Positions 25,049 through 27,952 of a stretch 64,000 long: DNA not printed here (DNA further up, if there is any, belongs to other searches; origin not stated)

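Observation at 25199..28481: Duplicated TetR-linked PEP-utilizing (rifampin-phosphotransferase-like) modules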

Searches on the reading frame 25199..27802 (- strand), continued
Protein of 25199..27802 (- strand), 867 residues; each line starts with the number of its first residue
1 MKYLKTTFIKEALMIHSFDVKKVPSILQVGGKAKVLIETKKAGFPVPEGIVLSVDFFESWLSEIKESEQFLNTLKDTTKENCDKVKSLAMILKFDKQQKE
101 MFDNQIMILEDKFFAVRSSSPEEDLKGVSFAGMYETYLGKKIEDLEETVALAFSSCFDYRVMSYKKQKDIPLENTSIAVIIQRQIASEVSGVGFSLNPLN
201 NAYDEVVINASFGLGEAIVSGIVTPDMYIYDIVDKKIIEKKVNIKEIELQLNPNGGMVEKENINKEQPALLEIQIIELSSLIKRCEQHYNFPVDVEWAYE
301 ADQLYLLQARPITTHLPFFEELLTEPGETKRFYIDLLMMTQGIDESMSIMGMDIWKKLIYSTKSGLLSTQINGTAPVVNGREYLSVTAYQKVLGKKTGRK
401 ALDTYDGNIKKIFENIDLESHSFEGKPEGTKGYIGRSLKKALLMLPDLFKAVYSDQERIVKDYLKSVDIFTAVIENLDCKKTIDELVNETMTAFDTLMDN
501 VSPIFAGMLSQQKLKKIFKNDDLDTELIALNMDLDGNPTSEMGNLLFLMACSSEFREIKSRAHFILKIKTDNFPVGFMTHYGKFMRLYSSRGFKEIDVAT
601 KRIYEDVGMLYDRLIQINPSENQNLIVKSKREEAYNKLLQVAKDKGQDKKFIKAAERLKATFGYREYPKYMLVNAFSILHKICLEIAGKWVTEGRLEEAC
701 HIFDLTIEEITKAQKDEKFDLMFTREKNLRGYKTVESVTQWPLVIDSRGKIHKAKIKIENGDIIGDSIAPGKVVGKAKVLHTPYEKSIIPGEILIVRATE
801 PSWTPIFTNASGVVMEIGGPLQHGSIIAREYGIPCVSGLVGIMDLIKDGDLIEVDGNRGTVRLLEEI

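Call 62: search_protein_families(library=pfam, proteins=[L046:8904-10250:+, L048:8619-9959:+, L049:8918-10264:+, L058:8641-9963:+, L068:8608-9969:+, L074:8644-9966:+, L009:9140-10429:+, L016:8602-9933:+, L002:8646-9470:+, L006:9297-10145:+], max_evalue=0.0001)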
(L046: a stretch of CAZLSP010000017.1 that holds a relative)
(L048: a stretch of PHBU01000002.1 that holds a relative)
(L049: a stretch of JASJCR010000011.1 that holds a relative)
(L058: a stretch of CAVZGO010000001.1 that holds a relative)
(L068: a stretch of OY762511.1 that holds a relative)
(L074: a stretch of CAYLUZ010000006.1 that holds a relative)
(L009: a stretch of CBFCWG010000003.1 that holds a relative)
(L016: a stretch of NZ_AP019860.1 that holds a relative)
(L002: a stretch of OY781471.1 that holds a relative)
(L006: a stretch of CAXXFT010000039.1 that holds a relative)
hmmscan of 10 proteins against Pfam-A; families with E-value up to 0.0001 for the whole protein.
L046:8904-10250:+ (448 aa): 2 families
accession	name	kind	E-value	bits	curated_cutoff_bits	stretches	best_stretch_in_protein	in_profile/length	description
PF07690.21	MFS_1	-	4.1e-34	118.5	33.4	1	17-362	2-346/347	Major Facilitator Superfamily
PF05977.19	MFS_3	-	2e-21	76.5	27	1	13-374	12-371/524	Transmembrane secretion effector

L048:8619-9959:+ (446 aa): 2 families
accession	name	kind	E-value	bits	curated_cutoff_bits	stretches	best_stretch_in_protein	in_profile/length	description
PF07690.21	MFS_1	-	1.1e-33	117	33.4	1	16-362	1-346/347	Major Facilitator Superfamily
PF05977.19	MFS_3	-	1e-23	84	27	1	11-373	10-370/524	Transmembrane secretion effector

L049:8918-10264:+ (448 aa): 3 families
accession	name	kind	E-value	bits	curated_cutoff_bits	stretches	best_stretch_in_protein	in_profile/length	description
PF07690.21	MFS_1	-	1.8e-33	116.4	33.4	1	17-362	2-346/347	Major Facilitator Superfamily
PF05977.19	MFS_3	-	8.2e-25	87.7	27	1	13-373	12-370/524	Transmembrane secretion effector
PF00083.30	Sugar_tr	-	3.6e-06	26.6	22.3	0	46-117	44-115/452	Sugar (and other) transporter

L058:8641-9963:+ (440 aa): 2 families
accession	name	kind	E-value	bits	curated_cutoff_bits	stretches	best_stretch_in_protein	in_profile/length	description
PF07690.21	MFS_1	-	2.9e-49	168.3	33.4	1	8-400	2-346/347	Major Facilitator Superfamily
PF00083.30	Sugar_tr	-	2.8e-11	43.4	22.3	1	36-172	46-186/452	Sugar (and other) transporter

L068:8608-9969:+ (453 aa): 1 family
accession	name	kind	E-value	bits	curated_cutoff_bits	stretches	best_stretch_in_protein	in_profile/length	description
PF01554.23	MatE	-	9.7e-43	146.1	24.9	2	22-182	1-160/161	MatE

L074:8644-9966:+ (440 aa): 3 families
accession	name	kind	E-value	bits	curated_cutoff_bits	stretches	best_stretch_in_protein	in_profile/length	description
PF07690.21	MFS_1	-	5.2e-52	177.3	33.4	2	8-400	2-346/347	Major Facilitator Superfamily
PF00083.30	Sugar_tr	-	1.2e-13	51.2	22.3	1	36-174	46-190/452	Sugar (and other) transporter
PF06609.19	TRI12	-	5.2e-07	28.9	23.2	1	16-174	58-215/599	Fungal trichothecene efflux pump (TRI12)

L009:9140-10429:+ (429 aa): 2 families
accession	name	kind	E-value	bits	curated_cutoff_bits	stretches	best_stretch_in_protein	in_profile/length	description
PF13635.12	DUF4143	-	2.6e-29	102.5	28.1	1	209-373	2-159/160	Domain of unknown function (DUF4143)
PF13173.12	AAA_14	-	8.8e-16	58.5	27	1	31-144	4-127/129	AAA domain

L016:8602-9933:+ (443 aa): 1 family
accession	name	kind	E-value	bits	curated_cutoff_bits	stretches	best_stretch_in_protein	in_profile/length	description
PF19193.6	Tectonin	-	6.4e-12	45.8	30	0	35-178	26-168/216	Tectonin domain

L002:8646-9470:+ (274 aa): 8 families
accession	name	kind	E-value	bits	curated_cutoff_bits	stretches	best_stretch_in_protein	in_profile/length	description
PF13649.12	Methyltransf_25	-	4.7e-18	66.1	27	1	56-147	2-97/97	Methyltransferase domain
PF08241.18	Methyltransf_11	-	5.8e-16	59.3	21.2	1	56-151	1-95/95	Methyltransferase domain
PF08242.18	Methyltransf_12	-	1.3e-14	55.1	30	1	56-148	1-97/98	Methyltransferase domain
PF13847.12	Methyltransf_31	-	5.3e-14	52.6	27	1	52-152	4-110/145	Methyltransferase domain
PF13489.12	Methyltransf_23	-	1.4e-12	48.1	27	1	28-152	1-117/164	Methyltransferase domain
PF01209.24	Ubie_methyltran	-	6.5e-11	42.5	20.1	1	50-153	47-153/233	ubiE/COQ5 methyltransferase family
PF05175.20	MTS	-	6.1e-08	32.9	23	1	47-153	27-140/170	Methyltransferase small domain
PF05958.17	tRNA_U5-meth_tr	-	3.8e-06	26.6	23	1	38-115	189-265/357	tRNA (Uracil-5-)-methyltransferase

L006:9297-10145:+ (282 aa): 1 family
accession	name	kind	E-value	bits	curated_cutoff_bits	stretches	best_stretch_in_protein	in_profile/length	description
PF02675.21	AdoMet_dc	-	8.4e-14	52.3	25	1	45-174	16-107/107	S-adenosylmethionine decarboxylase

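Call 88: find_encoding_contigs(protein=P0001, flank=10000, max_places=1)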
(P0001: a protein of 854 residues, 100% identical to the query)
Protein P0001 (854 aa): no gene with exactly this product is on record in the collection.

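Call 90: search_dna_similar(query=window:25199-27763:-, collection=plasmids, mode=protein, max_rows=25, max_evalue=1e-30)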
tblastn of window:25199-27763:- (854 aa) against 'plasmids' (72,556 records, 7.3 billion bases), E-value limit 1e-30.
Records with a match: 17; places in all: 17; records where one place covers at least 80% of the query: 6.
Best place of each record, by identity: <60% 17.
By first word of the organism name: Bacillus 9; Listeria 3; Brevibacillus 1; Natrinema 1; Haladaptatus 1; Streptomyces 1; Peptoclostridium 1.
By predicted mobility (MOB-suite, as given by PLSDB): non-mobilizable 16; mobilizable 1.
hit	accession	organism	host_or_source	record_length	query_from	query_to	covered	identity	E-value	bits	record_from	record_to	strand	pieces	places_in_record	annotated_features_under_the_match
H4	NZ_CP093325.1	Bacillus sp. N5-665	whole organism,peat soil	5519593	101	851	88%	28.1%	3e-58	224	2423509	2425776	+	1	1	none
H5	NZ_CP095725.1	Listeria innocua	Homo sapiens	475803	89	852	89%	26.9%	2e-57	222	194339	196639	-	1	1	ppsA: phosphoenolpyruvate synthase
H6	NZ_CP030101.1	Listeria monocytogenes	Environment,water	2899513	101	852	88%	26.8%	3e-57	222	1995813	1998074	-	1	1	none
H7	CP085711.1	Bacillus sp. F19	single cell,soil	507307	101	851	88%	26.8%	5e-58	224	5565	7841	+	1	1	ppsA: phosphoenolpyruvate synthase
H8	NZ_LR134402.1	Listeria monocytogenes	Homo sapiens,Vein blood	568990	101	852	88%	26.6%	1e-55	216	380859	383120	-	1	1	rph: rifamycin-inactivating phosphotransferase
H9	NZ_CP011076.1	Brevibacillus laterosporus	Oryza sativa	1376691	97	851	88%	26.3%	2e-57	222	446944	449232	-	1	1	none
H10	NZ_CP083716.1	Bacillus velezensis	cell culture,Meju, fermented soybean ...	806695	270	851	68%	26.1%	3e-39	166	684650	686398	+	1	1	ppsA: phosphoenolpyruvate synthase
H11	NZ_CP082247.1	Natrinema sp. SYSU A 869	cell culture,salt lake sediment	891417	276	852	68%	24.5%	5e-38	162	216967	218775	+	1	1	PEP-utilizing enzyme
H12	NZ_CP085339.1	Haladaptatus halobius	cell culture,saline soil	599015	470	852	45%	27.4%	2e-31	140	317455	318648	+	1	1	PEP/pyruvate-binding domain-containing protein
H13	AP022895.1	Bacillus cereus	-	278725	516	851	39%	30.2%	2e-31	141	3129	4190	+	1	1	phosphoenolpyruvate synthase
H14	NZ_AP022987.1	Bacillus cereus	-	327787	516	851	39%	30.2%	2e-31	141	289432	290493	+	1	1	ppsA: phosphoenolpyruvate synthase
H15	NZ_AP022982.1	Bacillus cereus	-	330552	516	851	39%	30.2%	2e-31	141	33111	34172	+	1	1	ppsA: phosphoenolpyruvate synthase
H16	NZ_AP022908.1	Bacillus cereus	-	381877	516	851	39%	30.2%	2e-31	141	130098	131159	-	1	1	ppsA: phosphoenolpyruvate synthase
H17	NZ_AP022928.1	Bacillus cereus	-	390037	516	851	39%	30.2%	2e-31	141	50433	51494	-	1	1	ppsA: phosphoenolpyruvate synthase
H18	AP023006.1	Bacillus cereus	-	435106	516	851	39%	30.2%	2e-31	141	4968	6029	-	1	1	phosphoenolpyruvate synthase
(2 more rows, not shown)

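Call 91: get_annotated_region(hit=H10, flank=5000)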
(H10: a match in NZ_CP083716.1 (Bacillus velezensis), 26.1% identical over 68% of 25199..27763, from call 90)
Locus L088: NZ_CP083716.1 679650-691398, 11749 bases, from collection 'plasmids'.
description: Bacillus velezensis strain DMB05 plasmid pDMB05-1, complete sequence
organism: Bacillus velezensis (NCBI taxid 492670)
taxonomy: Bacteria; Bacillota; Bacilli; Bacillales; Bacillaceae; Bacillus; Bacillus velezensis
host: -; source: cell culture,Meju, fermented soybean brick; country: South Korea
typing (MOB-suite, as given by PLSDB): non-mobilizable
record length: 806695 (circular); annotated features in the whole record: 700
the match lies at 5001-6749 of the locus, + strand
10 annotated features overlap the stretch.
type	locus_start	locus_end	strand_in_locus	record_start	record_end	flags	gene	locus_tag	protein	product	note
CDS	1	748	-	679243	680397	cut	-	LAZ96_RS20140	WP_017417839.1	xylose repressor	GO:0042732 - D-xylose metabolic process [Evidence IEA]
CDS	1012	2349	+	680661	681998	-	xylA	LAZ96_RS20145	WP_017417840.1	xylose isomerase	GO:0042732 - D-xylose metabolic process [Evidence IEA]; GO:0006098 - pentose-phosphate shunt [Evidence IEA]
CDS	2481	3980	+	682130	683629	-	xylB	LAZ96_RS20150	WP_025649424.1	xylulokinase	GO:0042732 - D-xylose metabolic process [Evidence IEA]; GO:0005997 - xylulose metabolic process [Evidence IEA]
CDS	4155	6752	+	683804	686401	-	ppsA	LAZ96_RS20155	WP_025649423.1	phosphoenolpyruvate synthase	GO:0016310 - phosphorylation [Evidence IEA]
CDS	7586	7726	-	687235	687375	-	-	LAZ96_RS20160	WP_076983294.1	YjcZ family sporulation protein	-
CDS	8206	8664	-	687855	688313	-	-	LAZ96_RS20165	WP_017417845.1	hypothetical protein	-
CDS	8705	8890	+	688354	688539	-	-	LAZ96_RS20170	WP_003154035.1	hypothetical protein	-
CDS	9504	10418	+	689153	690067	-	-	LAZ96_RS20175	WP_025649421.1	YafY family protein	-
CDS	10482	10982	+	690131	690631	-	-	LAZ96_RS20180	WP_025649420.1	DinB family protein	-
CDS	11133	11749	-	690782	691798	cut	adhP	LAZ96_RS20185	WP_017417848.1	alcohol dehydrogenase AdhP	-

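Call 92: get_annotated_region(hit=H8, flank=4000)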
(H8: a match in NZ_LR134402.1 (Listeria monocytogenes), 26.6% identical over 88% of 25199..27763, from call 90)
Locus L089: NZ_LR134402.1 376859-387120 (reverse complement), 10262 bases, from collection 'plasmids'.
description: Listeria monocytogenes strain NCTC7974 plasmid 5, complete sequence
organism: Listeria monocytogenes (NCBI taxid 1639)
taxonomy: Bacteria; Bacillota; Bacilli; Bacillales; Listeriaceae; Listeria; Listeria monocytogenes
host: -; source: Homo sapiens,Vein blood; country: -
typing (MOB-suite, as given by PLSDB): non-mobilizable
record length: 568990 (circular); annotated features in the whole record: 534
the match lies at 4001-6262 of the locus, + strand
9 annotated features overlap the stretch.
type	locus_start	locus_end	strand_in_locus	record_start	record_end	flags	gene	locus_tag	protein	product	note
CDS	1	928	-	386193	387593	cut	pgdA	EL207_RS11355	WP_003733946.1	peptidoglycan N-acetylglucosamine deacetylase PgdA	-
CDS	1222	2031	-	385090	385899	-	-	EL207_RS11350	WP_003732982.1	ZIP family metal transporter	GO:0030001 - metal ion transport [Evidence IEA]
CDS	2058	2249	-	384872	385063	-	-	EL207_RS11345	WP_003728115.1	hypothetical protein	-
CDS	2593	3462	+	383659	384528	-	-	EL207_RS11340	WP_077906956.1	hypothetical protein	-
CDS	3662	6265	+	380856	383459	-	rph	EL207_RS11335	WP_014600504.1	rifamycin-inactivating phosphotransferase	-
predicted_resistance_gene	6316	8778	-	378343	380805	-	inlF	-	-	class 1 internalin InlF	predicted by amrfinderplus; class ; identity 99.51%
CDS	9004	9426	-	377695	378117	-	-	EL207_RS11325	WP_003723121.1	NusG domain II-containing protein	-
CDS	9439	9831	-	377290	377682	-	-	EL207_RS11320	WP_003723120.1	DUF1149 family protein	-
CDS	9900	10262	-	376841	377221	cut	-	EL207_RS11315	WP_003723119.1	VOC family protein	-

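Call 93: find_encoding_contigs(protein=P0003, flank=4000, max_places=1)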
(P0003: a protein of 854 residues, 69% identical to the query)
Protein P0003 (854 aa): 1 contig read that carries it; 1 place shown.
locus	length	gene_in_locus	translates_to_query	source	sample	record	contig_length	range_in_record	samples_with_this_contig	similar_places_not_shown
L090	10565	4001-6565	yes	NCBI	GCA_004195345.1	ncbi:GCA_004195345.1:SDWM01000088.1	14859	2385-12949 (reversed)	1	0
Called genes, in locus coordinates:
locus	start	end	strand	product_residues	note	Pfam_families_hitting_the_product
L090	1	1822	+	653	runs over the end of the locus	PF00395:SLH, PF00041:fn3 (faint), PF25832:Fn3_SaeA_2nd (faint)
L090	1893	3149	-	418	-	-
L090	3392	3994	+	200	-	PF00440:TetR_N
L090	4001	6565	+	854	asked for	PF01326:PPDK_N, PF27448:Rph_4th, PF00391:PEP-utilizers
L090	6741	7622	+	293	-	PF00561:Abhydrolase_1, PF12146:Hydrolase_4, PF12697:Abhydrolase_6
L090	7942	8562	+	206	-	-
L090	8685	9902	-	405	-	PF00696:AA_kinase, PF01842:ACT (weak), PF22468:ACT_9 (weak), PF13840:ACT_7, PF22468:ACT_9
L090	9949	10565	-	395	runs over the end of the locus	PF03447:NAD_binding_3, PF00742:Homoserine_dh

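Call 94: find_encoding_contigs(protein=P0008, flank=4000, max_places=1)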
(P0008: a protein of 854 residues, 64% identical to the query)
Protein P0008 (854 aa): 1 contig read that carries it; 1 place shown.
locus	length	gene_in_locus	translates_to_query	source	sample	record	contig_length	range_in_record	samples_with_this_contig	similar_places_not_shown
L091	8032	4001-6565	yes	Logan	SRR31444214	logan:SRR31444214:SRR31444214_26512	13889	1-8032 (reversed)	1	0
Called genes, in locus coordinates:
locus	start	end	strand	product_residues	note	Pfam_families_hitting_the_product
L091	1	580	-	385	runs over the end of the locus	PF00561:Abhydrolase_1 (weak)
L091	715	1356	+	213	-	PF00440:TetR_N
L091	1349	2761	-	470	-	PF02310:B12-binding, PF04055:Radical_SAM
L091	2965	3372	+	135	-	PF19851:DUF6326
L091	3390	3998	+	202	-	PF00440:TetR_N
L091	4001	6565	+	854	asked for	PF01326:PPDK_N, PF27448:Rph_4th, PF00391:PEP-utilizers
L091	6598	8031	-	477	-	?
